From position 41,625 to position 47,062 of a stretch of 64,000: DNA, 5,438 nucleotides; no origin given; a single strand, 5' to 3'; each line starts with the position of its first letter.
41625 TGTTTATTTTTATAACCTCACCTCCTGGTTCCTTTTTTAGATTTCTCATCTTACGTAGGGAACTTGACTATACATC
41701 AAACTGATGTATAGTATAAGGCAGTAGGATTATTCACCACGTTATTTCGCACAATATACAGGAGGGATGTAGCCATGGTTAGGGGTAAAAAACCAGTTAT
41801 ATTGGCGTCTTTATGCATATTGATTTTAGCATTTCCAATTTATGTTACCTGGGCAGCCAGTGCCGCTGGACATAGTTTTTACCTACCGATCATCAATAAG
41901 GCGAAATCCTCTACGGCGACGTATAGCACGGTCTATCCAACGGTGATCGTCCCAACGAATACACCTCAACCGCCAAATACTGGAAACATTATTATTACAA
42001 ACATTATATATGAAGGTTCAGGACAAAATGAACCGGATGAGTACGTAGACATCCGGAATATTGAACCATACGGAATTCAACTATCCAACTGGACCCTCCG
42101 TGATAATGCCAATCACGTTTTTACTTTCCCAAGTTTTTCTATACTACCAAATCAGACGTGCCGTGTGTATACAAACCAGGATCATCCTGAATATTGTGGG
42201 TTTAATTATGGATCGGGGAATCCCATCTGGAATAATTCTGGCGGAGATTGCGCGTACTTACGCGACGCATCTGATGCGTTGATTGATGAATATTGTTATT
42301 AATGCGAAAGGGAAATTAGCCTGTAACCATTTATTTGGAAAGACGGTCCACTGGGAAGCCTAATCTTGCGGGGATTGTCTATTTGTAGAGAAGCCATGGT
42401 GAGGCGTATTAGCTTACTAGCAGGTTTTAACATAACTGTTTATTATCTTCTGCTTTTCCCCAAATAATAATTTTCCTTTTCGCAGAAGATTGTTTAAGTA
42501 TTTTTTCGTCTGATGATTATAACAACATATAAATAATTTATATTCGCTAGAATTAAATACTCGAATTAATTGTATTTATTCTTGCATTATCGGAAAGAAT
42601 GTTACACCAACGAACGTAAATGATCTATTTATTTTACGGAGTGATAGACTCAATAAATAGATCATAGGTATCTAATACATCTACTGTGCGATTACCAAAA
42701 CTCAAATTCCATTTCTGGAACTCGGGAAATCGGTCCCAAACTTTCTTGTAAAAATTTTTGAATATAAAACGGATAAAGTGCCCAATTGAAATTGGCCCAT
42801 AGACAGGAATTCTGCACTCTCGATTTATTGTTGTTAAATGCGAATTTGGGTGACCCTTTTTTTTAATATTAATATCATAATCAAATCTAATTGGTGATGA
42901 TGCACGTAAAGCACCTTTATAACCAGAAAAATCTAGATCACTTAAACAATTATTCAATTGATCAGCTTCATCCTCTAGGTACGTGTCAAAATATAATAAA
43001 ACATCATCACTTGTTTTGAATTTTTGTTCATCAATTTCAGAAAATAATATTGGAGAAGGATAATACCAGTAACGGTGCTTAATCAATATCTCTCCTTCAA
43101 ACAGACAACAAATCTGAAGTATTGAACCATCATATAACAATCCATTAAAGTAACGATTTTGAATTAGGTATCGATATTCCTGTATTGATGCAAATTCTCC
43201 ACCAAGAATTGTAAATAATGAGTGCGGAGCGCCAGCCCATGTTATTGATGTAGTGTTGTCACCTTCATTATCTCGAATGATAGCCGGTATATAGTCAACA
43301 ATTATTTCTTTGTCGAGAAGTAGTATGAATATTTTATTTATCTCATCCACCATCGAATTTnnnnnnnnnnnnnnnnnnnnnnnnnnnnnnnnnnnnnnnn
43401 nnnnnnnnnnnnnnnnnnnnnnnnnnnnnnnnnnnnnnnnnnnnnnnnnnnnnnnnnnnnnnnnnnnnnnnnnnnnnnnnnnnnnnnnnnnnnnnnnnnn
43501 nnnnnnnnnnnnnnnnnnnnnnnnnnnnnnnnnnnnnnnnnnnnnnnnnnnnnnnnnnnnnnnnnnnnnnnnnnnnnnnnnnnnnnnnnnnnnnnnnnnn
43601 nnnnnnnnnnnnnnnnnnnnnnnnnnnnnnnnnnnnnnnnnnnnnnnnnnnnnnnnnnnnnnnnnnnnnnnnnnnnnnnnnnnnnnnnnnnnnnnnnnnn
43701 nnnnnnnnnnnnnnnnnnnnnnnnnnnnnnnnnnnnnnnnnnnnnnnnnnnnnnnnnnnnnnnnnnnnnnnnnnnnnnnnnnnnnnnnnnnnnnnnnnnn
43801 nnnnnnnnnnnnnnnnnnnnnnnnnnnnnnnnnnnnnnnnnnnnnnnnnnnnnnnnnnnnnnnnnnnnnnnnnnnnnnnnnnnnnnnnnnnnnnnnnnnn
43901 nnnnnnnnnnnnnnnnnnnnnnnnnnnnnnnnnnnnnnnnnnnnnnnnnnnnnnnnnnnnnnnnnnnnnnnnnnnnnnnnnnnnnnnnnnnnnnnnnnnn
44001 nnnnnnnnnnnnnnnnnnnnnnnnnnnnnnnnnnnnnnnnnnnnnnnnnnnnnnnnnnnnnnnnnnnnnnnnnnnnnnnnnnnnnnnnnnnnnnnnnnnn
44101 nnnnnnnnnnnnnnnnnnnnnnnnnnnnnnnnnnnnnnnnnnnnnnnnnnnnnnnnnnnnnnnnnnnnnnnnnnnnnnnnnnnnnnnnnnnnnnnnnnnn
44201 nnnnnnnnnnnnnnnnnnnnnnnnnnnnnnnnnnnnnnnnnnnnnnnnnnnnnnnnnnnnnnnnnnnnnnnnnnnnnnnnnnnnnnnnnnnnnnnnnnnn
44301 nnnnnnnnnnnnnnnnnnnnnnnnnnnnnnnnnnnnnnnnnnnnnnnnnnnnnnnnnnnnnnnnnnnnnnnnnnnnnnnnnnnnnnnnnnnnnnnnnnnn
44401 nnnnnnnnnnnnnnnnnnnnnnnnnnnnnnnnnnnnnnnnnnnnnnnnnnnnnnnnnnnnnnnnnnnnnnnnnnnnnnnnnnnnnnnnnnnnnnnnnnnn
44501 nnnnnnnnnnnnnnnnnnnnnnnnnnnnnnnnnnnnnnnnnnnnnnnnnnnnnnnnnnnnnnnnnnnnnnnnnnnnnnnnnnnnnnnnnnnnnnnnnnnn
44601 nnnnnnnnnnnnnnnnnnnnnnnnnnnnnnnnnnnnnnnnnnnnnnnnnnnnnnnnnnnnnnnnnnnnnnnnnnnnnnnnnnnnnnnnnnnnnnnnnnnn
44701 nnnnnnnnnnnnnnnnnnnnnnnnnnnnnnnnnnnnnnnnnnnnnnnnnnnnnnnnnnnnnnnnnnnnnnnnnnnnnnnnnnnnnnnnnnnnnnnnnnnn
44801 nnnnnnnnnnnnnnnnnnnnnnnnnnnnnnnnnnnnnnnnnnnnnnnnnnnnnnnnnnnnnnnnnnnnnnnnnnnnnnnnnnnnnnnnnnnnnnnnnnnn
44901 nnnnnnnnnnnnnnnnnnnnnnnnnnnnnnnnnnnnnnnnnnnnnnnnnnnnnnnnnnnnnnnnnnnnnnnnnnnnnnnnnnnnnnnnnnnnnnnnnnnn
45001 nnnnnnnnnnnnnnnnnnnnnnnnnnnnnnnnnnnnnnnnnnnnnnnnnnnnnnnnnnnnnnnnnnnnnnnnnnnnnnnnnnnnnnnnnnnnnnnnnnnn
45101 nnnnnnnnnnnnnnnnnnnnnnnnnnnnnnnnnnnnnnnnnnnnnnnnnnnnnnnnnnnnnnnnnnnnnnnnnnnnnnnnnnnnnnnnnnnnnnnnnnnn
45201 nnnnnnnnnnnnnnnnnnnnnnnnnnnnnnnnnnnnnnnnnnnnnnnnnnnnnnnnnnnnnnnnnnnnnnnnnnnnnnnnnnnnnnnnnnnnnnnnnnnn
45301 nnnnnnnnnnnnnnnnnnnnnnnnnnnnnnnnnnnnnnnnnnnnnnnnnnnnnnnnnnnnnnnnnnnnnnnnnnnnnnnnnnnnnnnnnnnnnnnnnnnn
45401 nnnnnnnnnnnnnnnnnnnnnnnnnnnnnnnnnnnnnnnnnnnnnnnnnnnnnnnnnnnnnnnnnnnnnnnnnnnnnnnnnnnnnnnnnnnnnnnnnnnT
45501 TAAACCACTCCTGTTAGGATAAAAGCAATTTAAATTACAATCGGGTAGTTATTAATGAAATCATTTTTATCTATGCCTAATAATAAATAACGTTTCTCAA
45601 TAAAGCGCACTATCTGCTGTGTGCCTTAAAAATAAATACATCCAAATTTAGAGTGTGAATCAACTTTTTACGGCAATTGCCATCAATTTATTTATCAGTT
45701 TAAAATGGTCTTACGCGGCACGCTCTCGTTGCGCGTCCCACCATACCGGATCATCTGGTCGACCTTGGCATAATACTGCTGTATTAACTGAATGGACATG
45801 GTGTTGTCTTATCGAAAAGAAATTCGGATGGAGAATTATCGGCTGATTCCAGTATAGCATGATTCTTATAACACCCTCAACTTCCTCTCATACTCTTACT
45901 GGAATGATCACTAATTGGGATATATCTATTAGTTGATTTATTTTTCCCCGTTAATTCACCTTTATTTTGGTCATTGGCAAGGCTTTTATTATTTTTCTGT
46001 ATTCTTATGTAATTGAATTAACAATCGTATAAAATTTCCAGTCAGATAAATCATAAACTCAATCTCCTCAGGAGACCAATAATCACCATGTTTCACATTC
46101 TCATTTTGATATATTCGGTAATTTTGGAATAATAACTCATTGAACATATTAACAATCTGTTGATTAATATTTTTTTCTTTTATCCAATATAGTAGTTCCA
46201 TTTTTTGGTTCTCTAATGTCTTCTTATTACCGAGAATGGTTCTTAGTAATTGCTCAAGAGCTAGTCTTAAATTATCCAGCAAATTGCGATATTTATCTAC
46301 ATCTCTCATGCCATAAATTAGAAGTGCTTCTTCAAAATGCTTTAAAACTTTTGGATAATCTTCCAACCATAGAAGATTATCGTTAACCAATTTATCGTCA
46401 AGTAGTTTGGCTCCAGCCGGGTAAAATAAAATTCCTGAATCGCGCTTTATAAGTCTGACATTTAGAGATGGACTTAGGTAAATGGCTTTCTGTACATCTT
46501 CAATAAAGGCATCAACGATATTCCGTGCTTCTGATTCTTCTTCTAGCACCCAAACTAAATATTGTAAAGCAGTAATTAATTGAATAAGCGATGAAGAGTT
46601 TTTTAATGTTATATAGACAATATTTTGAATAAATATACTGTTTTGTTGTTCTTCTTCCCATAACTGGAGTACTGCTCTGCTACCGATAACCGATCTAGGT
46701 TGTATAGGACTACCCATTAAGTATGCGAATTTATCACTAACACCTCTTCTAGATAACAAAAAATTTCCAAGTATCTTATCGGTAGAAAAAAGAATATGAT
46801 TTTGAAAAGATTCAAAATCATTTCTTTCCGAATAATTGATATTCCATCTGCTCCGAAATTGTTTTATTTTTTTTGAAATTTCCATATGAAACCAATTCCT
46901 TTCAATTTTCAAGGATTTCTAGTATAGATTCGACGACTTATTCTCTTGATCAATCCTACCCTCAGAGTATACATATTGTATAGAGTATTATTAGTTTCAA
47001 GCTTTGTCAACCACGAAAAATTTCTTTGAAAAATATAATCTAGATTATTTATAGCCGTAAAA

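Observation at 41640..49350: AT-rich accessory island embedded in G+C-rich chromosome and bounded by a cluster of repeats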

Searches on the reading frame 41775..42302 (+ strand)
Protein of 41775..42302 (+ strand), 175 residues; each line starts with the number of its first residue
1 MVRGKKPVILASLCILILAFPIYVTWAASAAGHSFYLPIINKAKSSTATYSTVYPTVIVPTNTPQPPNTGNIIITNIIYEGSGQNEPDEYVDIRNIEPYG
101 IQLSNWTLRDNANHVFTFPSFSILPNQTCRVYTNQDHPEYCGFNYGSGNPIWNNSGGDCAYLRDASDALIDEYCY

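Call 4: search_protein_families(library=pfam, proteins=[window:41775-42302:+], max_evalue=0.01)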
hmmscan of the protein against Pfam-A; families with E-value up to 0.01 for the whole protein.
window:41775-42302:+ (175 aa): 1 family
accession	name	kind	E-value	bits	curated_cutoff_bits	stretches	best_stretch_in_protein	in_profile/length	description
PF00932.25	LTD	-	1.6e-20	74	34.3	1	66-175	2-107/109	Lamin Tail Domain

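Call 5: search_protein_families(library=padloc, proteins=[window:41775-42302:+], max_evalue=0.01)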
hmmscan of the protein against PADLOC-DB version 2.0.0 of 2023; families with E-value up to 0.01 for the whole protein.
window:41775-42302:+ (175 aa): 0 families

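Call 26: search_protein_families(library=ncbifam, proteins=[window:41775-42302:+], max_evalue=0.01)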
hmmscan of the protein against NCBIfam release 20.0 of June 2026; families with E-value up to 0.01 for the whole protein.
window:41775-42302:+ (175 aa): 0 families

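Call 80: find_related_loci(query=window:41775-42302:+, collection=metagenome_contigs, flank=10000)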
Query window:41775-42302:+ (175 aa) in metagenome_contigs; peptide patterns used: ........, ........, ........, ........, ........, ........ (x = any residue, [..] = any of these).
341 stretches matched a pattern; 11 encode a relative of the query (tblastn E <= 1e-3); 11 distinct loci.
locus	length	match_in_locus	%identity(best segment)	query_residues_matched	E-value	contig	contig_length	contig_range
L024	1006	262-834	51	1-175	1e-62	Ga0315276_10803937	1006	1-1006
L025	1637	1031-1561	36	5-175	2e-21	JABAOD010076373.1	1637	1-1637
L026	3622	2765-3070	38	72-175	1e-18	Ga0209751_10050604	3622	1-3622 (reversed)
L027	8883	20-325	38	72-175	3e-18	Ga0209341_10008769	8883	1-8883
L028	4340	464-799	38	53-166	1e-15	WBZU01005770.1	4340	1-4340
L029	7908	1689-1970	39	66-166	2e-14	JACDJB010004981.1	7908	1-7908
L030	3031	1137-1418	39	66-166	1e-14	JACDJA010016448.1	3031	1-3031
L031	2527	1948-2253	32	65-173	3e-14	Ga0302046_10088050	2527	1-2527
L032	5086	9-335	31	49-166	1e-9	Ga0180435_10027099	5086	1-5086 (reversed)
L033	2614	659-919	32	85-171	2e-9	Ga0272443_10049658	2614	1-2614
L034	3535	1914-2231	31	52-166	1e-8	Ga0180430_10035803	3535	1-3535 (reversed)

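Call 84: search_protein_families(library=phrogs, proteins=[window:41775-42302:+], max_evalue=0.001)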
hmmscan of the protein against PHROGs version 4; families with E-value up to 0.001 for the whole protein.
window:41775-42302:+ (175 aa): 1 family
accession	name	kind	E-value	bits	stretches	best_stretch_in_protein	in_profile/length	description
phrog_7043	-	tail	2.2e-06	27.5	1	84-159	985-1061/1077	tail protein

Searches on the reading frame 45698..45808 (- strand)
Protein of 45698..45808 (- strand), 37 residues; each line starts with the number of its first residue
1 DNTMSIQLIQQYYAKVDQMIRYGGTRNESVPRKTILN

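Call 69: search_protein_families(library=pfam, proteins=[window:45698-45808:-], max_evalue=1)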
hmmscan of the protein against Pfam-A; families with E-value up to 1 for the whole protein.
seq(37 aa): 0 families

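Call 70: search_dna_similar(query=window:45698-45808:-, collection=plasmids, mode=protein, max_evalue=1, max_rows=15)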
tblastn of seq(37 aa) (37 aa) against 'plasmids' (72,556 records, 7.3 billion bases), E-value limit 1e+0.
No match.

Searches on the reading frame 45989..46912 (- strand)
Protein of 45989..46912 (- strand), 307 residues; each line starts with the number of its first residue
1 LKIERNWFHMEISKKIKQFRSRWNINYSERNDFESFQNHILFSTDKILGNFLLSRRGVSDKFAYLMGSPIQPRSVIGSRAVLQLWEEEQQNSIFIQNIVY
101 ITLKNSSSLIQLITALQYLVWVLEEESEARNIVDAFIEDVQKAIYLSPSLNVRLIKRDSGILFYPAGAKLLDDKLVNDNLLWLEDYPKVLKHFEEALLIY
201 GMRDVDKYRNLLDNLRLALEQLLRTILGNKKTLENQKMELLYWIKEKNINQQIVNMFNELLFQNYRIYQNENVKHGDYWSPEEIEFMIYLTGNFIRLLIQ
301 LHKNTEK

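Call 4: search_protein_families(library=pfam, proteins=[window:45989-46912:-], max_evalue=0.01)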
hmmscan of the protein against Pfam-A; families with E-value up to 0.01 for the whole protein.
window:45989-46912:- (307 aa): 1 family
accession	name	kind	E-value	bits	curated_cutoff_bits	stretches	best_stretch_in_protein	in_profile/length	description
PF04077.17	DsrH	-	0.0043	17.7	24.4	1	89-141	19-71/88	DsrH like protein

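Call 5: search_protein_families(library=padloc, proteins=[window:45989-46912:-], max_evalue=0.01)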
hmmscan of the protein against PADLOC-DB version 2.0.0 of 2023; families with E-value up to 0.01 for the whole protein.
window:45989-46912:- (307 aa): 2 families
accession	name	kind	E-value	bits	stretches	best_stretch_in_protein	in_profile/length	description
PDLC04998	PDC-S32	-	9.3e-35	118.7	1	150-304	84-235/237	-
PDLC04996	PDC-S32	-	0.00082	17.1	1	179-301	153-275/280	-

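Call 26: search_protein_families(library=ncbifam, proteins=[window:45989-46912:-], max_evalue=0.01)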
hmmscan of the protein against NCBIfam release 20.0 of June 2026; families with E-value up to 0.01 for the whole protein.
window:45989-46912:- (307 aa): 2 families
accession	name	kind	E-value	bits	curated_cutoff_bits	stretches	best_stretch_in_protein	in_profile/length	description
TIGR03011.1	sulf_tusB_dsrH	equivalog_domain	0.0019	18.3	49.2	1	79-141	15-75/95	sulfurtransferase complex subunit TusB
NF010035.0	PRK13510.1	equivalog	0.0061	16.8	104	0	80-145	16-79/95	sulfurtransferase complex subunit TusB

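Call 53: search_solved_structures(query=window:45989-46912:-, max_evalue=1)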
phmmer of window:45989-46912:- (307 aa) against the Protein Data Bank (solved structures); distinct sequences matched with E-value up to 1: 0.

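Call 55: search_protein_representatives(protein=window:45989-46912:-)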
Query: 307 residues. Proteins with E-value up to 0.001 (for the whole library): 1037; up to 1e-10: 567; up to 1e-30: 147. The best 150 are listed.
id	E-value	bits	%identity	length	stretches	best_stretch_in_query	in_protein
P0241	3.9e-81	288.9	47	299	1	14-304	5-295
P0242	1.9e-73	263.7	46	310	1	9-304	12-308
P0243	7.4e-70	251.9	45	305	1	17-304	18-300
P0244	5.8e-68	245.7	44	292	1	16-304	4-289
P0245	1.0e-61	225.2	41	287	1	14-305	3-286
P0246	2.7e-61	223.8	43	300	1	11-305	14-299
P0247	1.4e-60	221.5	44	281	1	10-301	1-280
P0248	3.9e-60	220.0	41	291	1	13-303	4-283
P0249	1.2e-59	218.4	42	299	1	13-305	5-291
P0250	4.2e-59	216.6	54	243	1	96-303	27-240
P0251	1.7e-58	214.6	43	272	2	102-303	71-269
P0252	4.2e-57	210.0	41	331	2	128-301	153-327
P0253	2.8e-56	207.4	48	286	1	95-305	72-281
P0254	9.6e-56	205.6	41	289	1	14-306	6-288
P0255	3.0e-55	204.0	41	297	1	15-302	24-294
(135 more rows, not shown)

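Call 62: predict_structure(alignment_id=A2)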
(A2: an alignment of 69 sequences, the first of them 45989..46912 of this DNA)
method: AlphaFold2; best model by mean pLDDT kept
length: 307 residues; sequences in the alignment: 69
mean_pLDDT: 90.6   pTM: 0.74
mean pLDDT of the five models: 90.6, 90.5, 88.7, 88.7, 88.1
residues with pLDDT >= 90: 210; 70-90: 84; 50-70: 11; < 50: 2
segments of 3 or more residues with pLDDT < 50: none
pLDDT, mean of each block of 10 residues (from residue 1): 62 83 85 96 98 95 96 73 79 94 97 98 96 96 91 89 80 81 93 92 89 97 98 96 96 95 94 86 94 96 90
secondary structure, 60 per line:
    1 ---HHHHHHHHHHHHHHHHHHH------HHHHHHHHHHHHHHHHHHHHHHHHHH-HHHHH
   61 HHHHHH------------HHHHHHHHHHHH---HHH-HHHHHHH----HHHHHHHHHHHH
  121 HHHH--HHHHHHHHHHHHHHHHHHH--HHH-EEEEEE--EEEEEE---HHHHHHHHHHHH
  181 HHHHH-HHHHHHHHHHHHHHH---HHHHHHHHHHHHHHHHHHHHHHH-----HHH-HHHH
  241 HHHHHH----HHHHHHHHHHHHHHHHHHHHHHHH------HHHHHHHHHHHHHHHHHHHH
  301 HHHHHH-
elements in order: H4-22 H29-54 H56-66 H79-90 H98-104 H109-124 H127-145 E152-157 E160-165 H169-185 H187-201 H205-227 H237-246 H251-274 H281-306

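Call 65: fold_search(model_id=the predicted structure, library=pdb)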
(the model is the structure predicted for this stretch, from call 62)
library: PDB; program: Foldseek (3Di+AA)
matches with E <= 10: 127; with E <= 0.001: 0
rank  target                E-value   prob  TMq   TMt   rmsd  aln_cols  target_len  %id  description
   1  8y7f_A                4.7e-01  0.51  0.24  0.21  17.4       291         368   13  Crystal structure of CARF domain-truncated Csx1-Crn2 from Marinitoga sp. (released 2024-07-17)
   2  2hsb                  1.0e+00  0.94  0.28  0.60   8.2       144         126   13  Crystal structure of a hepn domain containing protein (af_0298) from archaeoglobus fulgidus at 1.95 A resolution (released 2006-08-15)
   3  9k20_A                1.1e+00  0.06  0.12  0.13  24.5       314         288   11  Cryo-EM structure of ATP-bound P2Y purinoceptor 2-miniGo-scFv16 complex (released 2025-06-11)
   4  9gm7_D                1.6e+00  0.07  0.13  0.13  24.0       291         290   11  MukBEF in a nucleotide-bound state with open neck gate (monomer) (released 2025-03-26)
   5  9kug_A                1.6e+00  0.04  0.10  0.11  25.2       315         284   10  Structure of EP67 bound to human C5aR1 in complex with Go (released 2025-11-26)
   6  8t10_B                1.6e+00  0.04  0.11  0.12  22.9       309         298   12  TRPV1 in nanodisc bound with two LPA molecules in opposite monomers (released 2024-05-08)
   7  2nwl_B                1.6e+00  0.03  0.10  0.11  29.2       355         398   11  Crystal structure of GltPh in complex with L-Asp (released 2007-02-27)
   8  9hj6_A                1.7e+00  0.07  0.13  0.10  21.9       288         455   12  TRPML1 in complex with compound 2 (released 2025-06-04)
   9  8u1u_A                1.7e+00  0.04  0.12  0.10  27.2       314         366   13  Structure of a class A GPCR/agonist complex (released 2023-12-20)
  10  8ffl_A                2.0e+00  0.05  0.12  0.07  22.2       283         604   13  Wildtype rat TRPV2 in nanodiscs bound to RR (released 2024-02-07)
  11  9hl6_A                2.2e+00  0.07  0.14  0.10  19.5       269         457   12  TRPML1 in complex with compound 4a (released 2025-06-04)
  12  9cbz_A                2.4e+00  0.07  0.14  0.10  20.8       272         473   12  Cryo-EM structure of mouse TRPML1 channel Y404W at 2.86 Angstrom resolution (released 2024-10-09)
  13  8ffl_B                2.6e+00  0.04  0.12  0.08  22.3       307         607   12  Wildtype rat TRPV2 in nanodiscs bound to RR (released 2024-02-07)
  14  7ahk                  2.6e+00  0.04  0.13  0.11  29.2       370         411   10  Crystal structure of the outward-facing state of the substrate-free Na+-only bound glutamate transporter homolog GltPh (released 2020-11-18)
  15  8ekq_A                2.6e+00  0.03  0.11  0.07  21.4       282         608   14  Apo rat TRPV2 in nanodiscs, state 2 (released 2023-09-27)
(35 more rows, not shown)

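Call 77: find_encoding_contigs(protein=P0241, flank=7000, max_places=3)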
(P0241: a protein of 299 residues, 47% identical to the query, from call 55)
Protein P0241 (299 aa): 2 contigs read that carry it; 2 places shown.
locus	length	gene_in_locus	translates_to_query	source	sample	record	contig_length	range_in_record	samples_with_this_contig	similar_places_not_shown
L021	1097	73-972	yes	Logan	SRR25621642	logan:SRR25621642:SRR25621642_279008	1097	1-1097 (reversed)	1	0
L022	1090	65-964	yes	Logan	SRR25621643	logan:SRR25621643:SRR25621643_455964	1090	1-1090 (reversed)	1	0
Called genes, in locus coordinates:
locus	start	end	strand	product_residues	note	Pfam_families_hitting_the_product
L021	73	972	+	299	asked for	-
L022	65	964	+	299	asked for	-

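Call 78: find_encoding_contigs(protein=P0242, flank=7000, max_places=3)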
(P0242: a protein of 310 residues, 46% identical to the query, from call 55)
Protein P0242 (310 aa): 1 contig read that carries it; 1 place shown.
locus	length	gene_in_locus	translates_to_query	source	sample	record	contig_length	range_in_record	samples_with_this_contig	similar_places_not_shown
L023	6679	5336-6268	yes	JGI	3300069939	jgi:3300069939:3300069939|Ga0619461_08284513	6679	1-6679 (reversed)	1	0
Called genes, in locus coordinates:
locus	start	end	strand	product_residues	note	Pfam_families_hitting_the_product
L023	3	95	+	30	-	?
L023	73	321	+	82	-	-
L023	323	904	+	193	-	-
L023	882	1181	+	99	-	-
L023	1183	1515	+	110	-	-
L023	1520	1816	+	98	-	-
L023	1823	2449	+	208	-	-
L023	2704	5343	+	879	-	PF04851:ResIII (weak)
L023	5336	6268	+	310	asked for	-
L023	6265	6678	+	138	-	?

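Call 79: search_dna_similar(query=window:45989-46912:-, collection=plasmids, mode=protein, max_evalue=0.00001, max_rows=15)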
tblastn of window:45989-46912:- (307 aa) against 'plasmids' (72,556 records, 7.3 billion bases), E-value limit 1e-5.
Records with a match: 1; places in all: 1; records where one place covers at least 80% of the query: 0.
Best place of each record, by identity: <60% 1.
By first word of the organism name: Lactobacillus 1.
By predicted mobility (MOB-suite, as given by PLSDB): non-mobilizable 1.
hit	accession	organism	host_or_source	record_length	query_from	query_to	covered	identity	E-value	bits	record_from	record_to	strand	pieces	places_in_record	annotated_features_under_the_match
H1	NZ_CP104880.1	Lactobacillus amylovorus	Pig,Single cell,feces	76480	208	303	31%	35.7%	6e-7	58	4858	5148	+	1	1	hypothetical protein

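Call 84: search_protein_families(library=phrogs, proteins=[window:45989-46912:-], max_evalue=0.001)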
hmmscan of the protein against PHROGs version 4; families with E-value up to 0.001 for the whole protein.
window:45989-46912:- (307 aa): 0 families
